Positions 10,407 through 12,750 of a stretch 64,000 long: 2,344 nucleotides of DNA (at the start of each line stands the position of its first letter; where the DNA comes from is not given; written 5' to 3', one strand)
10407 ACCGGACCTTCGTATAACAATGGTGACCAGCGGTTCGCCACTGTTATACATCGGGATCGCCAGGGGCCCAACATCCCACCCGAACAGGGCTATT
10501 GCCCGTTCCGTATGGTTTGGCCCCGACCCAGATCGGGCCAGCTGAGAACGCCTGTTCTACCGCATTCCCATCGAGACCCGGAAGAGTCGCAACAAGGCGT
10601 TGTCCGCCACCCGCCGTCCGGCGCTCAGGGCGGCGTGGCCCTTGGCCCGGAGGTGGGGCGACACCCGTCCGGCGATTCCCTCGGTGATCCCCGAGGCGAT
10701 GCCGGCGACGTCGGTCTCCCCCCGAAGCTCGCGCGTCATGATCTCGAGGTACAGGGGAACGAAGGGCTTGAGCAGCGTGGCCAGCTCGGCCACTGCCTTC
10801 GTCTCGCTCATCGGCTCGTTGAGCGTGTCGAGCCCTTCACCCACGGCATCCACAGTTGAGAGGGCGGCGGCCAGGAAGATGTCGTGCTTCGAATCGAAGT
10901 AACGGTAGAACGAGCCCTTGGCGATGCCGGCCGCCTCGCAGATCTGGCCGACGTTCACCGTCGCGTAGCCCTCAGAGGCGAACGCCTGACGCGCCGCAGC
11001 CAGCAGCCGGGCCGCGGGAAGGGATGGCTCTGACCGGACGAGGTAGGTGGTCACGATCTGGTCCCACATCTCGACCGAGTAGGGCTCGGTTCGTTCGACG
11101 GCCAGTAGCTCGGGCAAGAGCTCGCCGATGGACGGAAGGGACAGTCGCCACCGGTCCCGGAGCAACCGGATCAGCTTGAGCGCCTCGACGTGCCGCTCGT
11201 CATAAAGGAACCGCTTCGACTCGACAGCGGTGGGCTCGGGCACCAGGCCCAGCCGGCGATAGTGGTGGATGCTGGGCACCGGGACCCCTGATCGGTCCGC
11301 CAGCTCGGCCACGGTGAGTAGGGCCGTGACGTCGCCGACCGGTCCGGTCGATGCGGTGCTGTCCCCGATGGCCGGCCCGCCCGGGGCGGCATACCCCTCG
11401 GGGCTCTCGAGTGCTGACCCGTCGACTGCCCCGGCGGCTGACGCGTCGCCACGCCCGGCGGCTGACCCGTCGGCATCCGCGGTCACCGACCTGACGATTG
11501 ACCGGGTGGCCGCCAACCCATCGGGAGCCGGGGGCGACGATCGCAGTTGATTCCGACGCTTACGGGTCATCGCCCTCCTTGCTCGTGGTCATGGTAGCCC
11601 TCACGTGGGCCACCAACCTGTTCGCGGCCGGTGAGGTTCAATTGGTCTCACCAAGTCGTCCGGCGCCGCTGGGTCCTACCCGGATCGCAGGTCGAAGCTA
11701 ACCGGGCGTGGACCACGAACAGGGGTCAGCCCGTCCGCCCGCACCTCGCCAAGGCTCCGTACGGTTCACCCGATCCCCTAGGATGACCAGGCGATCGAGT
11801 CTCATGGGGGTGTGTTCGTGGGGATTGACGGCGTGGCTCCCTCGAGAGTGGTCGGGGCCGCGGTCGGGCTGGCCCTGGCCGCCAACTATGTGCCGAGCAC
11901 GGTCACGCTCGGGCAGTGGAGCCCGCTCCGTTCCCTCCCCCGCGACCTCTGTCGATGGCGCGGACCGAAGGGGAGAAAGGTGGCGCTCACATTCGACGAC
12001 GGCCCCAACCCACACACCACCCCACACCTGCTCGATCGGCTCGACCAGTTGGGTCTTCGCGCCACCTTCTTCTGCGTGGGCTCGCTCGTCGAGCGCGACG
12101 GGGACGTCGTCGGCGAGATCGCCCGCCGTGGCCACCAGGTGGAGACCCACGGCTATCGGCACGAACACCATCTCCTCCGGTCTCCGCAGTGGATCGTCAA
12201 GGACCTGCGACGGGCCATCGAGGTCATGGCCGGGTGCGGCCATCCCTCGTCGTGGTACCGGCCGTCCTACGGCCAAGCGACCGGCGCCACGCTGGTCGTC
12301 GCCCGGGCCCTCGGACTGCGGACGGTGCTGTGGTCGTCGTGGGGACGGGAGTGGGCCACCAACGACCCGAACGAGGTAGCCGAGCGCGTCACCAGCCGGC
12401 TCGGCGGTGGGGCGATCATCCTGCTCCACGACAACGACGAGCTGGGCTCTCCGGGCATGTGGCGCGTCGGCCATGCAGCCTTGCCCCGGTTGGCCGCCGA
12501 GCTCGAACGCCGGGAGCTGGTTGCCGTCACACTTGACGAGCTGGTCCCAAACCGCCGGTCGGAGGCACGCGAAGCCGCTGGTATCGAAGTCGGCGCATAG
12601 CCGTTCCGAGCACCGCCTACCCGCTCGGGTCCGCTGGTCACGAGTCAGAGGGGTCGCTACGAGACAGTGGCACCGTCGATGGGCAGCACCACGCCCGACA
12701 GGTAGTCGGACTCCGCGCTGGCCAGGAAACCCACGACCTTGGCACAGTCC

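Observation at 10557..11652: Regulator combining a MerR-type and a TetR-type DNA-binding domain, placed directly upstream of the hopanoid operon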

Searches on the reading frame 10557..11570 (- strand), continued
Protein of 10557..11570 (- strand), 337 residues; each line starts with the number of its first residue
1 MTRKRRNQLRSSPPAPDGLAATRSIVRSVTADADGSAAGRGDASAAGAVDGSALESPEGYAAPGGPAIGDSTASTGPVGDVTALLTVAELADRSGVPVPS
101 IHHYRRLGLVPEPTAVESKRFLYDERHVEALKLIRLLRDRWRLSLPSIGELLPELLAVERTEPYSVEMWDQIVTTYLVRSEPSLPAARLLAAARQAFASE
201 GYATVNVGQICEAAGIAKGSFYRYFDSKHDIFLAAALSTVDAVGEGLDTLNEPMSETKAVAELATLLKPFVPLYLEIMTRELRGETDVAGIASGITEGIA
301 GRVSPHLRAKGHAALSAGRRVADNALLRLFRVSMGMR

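Call 52: search_protein_families(library=pfam, proteins=[P0210, P0226, P0238, P0249, P0254, P0263, P0153, P0197, P0261, P0264], max_evalue=0.001)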
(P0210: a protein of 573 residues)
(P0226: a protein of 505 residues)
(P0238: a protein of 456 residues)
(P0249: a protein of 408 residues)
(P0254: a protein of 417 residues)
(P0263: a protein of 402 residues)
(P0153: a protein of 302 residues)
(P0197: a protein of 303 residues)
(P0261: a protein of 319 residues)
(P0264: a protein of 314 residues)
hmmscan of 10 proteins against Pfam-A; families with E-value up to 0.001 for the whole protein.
P0210 (573 aa): 6 families
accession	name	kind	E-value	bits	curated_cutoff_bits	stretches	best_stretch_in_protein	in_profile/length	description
PF13411.12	MerR_1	-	1.2e-35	121.9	21.6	2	6-73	2-67/69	MerR HTH family regulatory protein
PF00440.29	TetR_N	-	2.4e-28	98.1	24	2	389-432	1-44/47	Bacterial regulatory proteins, tetR family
PF00376.29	MerR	-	2.4e-15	56.5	28.2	2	6-42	1-37/38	MerR family regulatory protein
PF13022.12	HTH_Tnp_1_2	-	1.5e-08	35.2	27.9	0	98-153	13-66/122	Helix-turn-helix of insertion element transposase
PF13412.12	HTH_24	-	8.6e-05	22.5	21.9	0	4-27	17-40/48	Winged helix-turn-helix DNA-binding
PF12728.13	HTH_17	-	0.00029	21.5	27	0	6-50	3-45/51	Helix-turn-helix domain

P0226 (505 aa): 7 families
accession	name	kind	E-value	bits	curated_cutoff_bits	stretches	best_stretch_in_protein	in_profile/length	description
PF00440.29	TetR_N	-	1.8e-35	120.9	24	2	326-368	4-46/47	Bacterial regulatory proteins, tetR family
PF13411.12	MerR_1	-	3.6e-18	65.9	21.6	1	9-76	2-67/69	MerR HTH family regulatory protein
PF00376.29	MerR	-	1e-10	41.7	28.2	1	9-43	1-35/38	MerR family regulatory protein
PF13022.12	HTH_Tnp_1_2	-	8e-08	32.9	27.9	0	102-148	15-59/122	Helix-turn-helix of insertion element transposase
PF21351.2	TetR_C_41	-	0.00013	22.6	27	0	435-477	41-83/108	Tetracyclin repressor-like, C-terminal domain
PF02796.21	HTH_7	-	0.00039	20.9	23.8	0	114-135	22-43/45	Helix-turn-helix domain of resolvase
PF14536.11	DUF4441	-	0.00063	20.3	24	0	307-368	21-83/116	Domain of unknown function (DUF4441)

P0238 (456 aa): 5 families
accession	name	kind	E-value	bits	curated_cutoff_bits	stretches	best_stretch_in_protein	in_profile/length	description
PF00440.29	TetR_N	-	9e-29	99.4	24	2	326-370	1-45/47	Bacterial regulatory proteins, tetR family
PF13411.12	MerR_1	-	2.1e-17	63.4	21.6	1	7-75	1-67/69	MerR HTH family regulatory protein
PF00376.29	MerR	-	5e-09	36.3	28.2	1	8-42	1-35/38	MerR family regulatory protein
PF13022.12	HTH_Tnp_1_2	-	0.00022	21.8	27.9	0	330-386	15-69/122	Helix-turn-helix of insertion element transposase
PF08876.17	DUF1836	-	0.00097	19.6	27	1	22-93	39-104/105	Domain of unknown function (DUF1836)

P0249 (408 aa): 4 families
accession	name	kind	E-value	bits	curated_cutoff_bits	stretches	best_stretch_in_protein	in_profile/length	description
PF00440.29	TetR_N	-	1.7e-16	60.2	24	1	116-162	1-47/47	Bacterial regulatory proteins, tetR family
PF13411.12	MerR_1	-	3.9e-14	52.9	21.6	1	11-79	1-67/69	MerR HTH family regulatory protein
PF00376.29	MerR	-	1.5e-05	25.1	28.2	1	12-41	1-30/38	MerR family regulatory protein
PF13977.11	TetR_C_6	-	9.6e-05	23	27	1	214-295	32-114/115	BetI-type transcriptional repressor, C-terminal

P0254 (417 aa): 3 families
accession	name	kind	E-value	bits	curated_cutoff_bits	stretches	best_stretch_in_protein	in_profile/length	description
PF00440.29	TetR_N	-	2e-19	69.5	24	1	121-167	1-47/47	Bacterial regulatory proteins, tetR family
PF13411.12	MerR_1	-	3.2e-16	59.6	21.6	1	13-82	1-68/69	MerR HTH family regulatory protein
PF00376.29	MerR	-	1.6e-07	31.5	28.2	1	14-48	1-35/38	MerR family regulatory protein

P0263 (402 aa): 4 families
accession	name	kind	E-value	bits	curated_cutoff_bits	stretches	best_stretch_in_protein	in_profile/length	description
PF00440.29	TetR_N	-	1.6e-18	66.6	24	1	110-156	1-47/47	Bacterial regulatory proteins, tetR family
PF13411.12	MerR_1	-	5.8e-16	58.8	21.6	1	16-84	1-67/69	MerR HTH family regulatory protein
PF00376.29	MerR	-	1.4e-05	25.3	28.2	1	17-45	1-29/38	MerR family regulatory protein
PF02796.21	HTH_7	-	0.00071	20.1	23.8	0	125-148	21-44/45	Helix-turn-helix domain of resolvase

P0153 (302 aa): 5 families
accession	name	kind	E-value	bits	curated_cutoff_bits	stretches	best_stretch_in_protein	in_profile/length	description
PF00440.29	TetR_N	-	2.5e-19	69.2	24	1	106-152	1-47/47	Bacterial regulatory proteins, tetR family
PF13411.12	MerR_1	-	1.4e-16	60.8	21.6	1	7-76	1-68/69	MerR HTH family regulatory protein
PF00376.29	MerR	-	4.7e-08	33.2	28.2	1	8-36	1-29/38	MerR family regulatory protein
PF12728.13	HTH_17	-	2.5e-06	28.1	27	0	7-51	2-44/51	Helix-turn-helix domain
PF09339.16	HTH_IclR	-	9.3e-06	25.8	22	0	7-26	19-38/52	IclR helix-turn-helix domain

P0197 (303 aa): 3 families
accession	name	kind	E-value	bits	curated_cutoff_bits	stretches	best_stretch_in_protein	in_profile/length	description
PF13411.12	MerR_1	-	2.1e-16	60.2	21.6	1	12-81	1-68/69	MerR HTH family regulatory protein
PF00440.29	TetR_N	-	8.7e-12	45.1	24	1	116-159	1-44/47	Bacterial regulatory proteins, tetR family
PF00376.29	MerR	-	5.1e-08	33.1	28.2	1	15-41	3-29/38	MerR family regulatory protein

P0261 (319 aa): 3 families
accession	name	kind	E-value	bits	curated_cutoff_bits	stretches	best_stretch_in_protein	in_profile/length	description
PF00440.29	TetR_N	-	8.2e-19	67.6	24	1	117-163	1-47/47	Bacterial regulatory proteins, tetR family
PF13411.12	MerR_1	-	2.1e-14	53.8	21.6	1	9-77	1-67/69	MerR HTH family regulatory protein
PF00376.29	MerR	-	2.8e-08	33.9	28.2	1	10-41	1-32/38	MerR family regulatory protein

P0264 (314 aa): 3 families
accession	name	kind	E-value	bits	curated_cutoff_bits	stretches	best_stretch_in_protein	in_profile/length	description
PF00440.29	TetR_N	-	3.9e-19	68.6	24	1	118-163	1-46/47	Bacterial regulatory proteins, tetR family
PF13411.12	MerR_1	-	1.9e-18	66.7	21.6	1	9-76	1-66/69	MerR HTH family regulatory protein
PF00376.29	MerR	-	1.3e-08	34.9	28.2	1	10-41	1-32/38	MerR family regulatory protein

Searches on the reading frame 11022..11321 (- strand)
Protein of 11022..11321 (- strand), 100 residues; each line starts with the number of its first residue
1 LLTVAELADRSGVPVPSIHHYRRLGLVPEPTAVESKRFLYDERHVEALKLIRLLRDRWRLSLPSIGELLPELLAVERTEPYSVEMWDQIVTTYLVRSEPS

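Call 57: search_solved_structures(query=window:11022-11321:-, max_evalue=1, show_alignments=3)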
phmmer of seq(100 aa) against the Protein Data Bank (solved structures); distinct sequences matched with E-value up to 1: 17.
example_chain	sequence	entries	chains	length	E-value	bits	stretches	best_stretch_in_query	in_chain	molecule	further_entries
4ua1_A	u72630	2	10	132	8.9e-08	36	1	4-88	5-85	Regulatory protein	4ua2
2dg6_A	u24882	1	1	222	1.6e-05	28.8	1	4-69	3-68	putative transcriptional regulator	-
5gpe_A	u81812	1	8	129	5.8e-05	27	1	2-69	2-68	Transcriptional regulator, MerR-family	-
6jgf_A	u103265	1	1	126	0.00026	24.9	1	4-56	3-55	CadR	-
6jgv_A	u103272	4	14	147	0.00033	24.6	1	4-56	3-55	CadR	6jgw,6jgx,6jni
6jyw_A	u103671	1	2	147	0.00035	24.5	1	4-56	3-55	CadR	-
3qao_A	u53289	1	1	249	0.0029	21.6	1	3-56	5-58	MerR-like transcriptional regulator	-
2zhg_A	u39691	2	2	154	0.0057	20.6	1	1-71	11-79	Redox-sensitive transcriptional activator soxR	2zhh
7cla_A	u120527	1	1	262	0.012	19.6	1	2-55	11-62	HTH-type transcriptional regulator SkgA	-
4wls_A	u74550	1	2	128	0.035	18.1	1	3-69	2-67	HTH-type transcriptional regulator CueR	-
6ldi_G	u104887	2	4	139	0.04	17.9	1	3-69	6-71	HTH-type transcriptional regulator CueR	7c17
1jbg_A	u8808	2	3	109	0.045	17.7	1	4-66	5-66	transcription activator of multidrug-efflux transporter genes mta | transcription activator MtaN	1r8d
1q05_A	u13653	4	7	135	0.046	17.7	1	3-69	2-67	Transcriptional regulator cueR | HTH-type transcriptional regulator CueR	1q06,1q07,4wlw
5crl_A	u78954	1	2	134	0.051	17.5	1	2-69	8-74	Mercuric resistance operon regulatory protein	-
6xh7_G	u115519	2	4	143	0.053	17.5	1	3-69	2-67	HTH-type transcriptional regulator CueR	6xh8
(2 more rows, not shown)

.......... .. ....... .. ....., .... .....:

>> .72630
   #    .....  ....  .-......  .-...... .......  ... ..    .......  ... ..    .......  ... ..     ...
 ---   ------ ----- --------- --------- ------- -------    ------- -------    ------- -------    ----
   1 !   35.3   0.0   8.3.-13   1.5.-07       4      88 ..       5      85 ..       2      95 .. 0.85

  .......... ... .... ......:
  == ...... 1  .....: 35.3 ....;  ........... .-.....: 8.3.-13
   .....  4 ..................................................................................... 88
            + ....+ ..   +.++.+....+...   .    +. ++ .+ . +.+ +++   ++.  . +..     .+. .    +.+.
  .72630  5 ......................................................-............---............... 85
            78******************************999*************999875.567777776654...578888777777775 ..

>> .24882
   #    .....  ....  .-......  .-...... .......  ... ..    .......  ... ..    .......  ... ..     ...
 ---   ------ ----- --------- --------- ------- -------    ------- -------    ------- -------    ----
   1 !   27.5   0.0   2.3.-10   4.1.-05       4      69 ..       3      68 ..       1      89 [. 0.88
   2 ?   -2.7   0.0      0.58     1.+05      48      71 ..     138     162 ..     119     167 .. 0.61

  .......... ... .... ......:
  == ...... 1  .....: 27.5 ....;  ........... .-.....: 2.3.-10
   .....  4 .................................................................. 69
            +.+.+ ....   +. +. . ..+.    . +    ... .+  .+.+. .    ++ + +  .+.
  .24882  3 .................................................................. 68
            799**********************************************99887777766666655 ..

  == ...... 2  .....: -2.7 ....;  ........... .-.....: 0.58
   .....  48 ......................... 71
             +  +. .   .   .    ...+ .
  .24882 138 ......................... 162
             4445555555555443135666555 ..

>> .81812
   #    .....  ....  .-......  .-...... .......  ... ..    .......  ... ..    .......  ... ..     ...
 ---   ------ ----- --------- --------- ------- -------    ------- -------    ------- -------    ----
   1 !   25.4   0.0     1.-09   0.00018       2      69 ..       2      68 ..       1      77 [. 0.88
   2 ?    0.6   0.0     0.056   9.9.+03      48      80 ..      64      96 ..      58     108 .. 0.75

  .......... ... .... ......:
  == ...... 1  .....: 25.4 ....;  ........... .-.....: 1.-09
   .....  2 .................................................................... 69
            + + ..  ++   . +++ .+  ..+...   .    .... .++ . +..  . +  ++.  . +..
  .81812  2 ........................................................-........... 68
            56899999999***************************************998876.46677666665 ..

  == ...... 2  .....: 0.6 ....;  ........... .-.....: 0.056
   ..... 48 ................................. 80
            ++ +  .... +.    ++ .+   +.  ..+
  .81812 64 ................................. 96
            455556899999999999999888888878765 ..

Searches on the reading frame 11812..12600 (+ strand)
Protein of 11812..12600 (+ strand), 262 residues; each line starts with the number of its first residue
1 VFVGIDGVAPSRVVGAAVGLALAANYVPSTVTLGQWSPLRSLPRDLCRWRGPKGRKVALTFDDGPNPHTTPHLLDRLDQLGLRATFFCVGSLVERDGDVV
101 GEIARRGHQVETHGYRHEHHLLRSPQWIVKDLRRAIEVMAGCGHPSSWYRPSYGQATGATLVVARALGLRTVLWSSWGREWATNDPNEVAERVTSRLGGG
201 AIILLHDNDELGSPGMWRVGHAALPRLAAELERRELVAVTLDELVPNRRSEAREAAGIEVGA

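Call 50: search_protein_families(library=ncbifam, proteins=[window:11812-12600:+], max_evalue=1e-10)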
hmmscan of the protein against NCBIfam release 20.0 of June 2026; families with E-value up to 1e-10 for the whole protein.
window:11812-12600:+ (262 aa): 8 families
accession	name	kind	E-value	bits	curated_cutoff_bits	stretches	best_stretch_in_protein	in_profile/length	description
TIGR02764.1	spore_ybaN_pdaB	equivalog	4.1e-32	111.5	237.4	1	54-245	5-191/191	polysaccharide deacetylase family sporulation protein PdaB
TIGR04243.1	nodulat_NodB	equivalog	9.7e-28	97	240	1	55-237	2-192/197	chitooligosaccharide deacetylase NodB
NF045821.1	PgAcgDacpgdA1_Bac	equivalog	1.1e-21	76.9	400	1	33-241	65-271/282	peptidoglycan-N-acetylglucosamine deacetylase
NF045820.1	PgAcgDacpgdA_Strep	equivalog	1e-18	67.4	800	1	55-248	268-451/463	peptidoglycan-N-acetylglucosamine deacetylase PgdA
TIGR02884.1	spore_pdaA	equivalog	1.5e-18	67.3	298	1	55-207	37-194/224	delta-lactam-biosynthetic de-N-acetylase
TIGR02873.1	spore_ylxY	hypoth_equivalog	8.1e-17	61.3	391.5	1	56-209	86-240/268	probable sporulation protein, polysaccharide deacetylase family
NF045822.1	PgAcgDacpgdA2_Bac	equivalog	1.4e-12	47.5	400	1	53-163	67-178/274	peptidoglycan-N-acetylglucosamine deacetylase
TIGR03006.1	pepcterm_polyde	equivalog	1.9e-12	46.9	276.2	1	70-152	36-120/272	XrtA system polysaccharide deacetylase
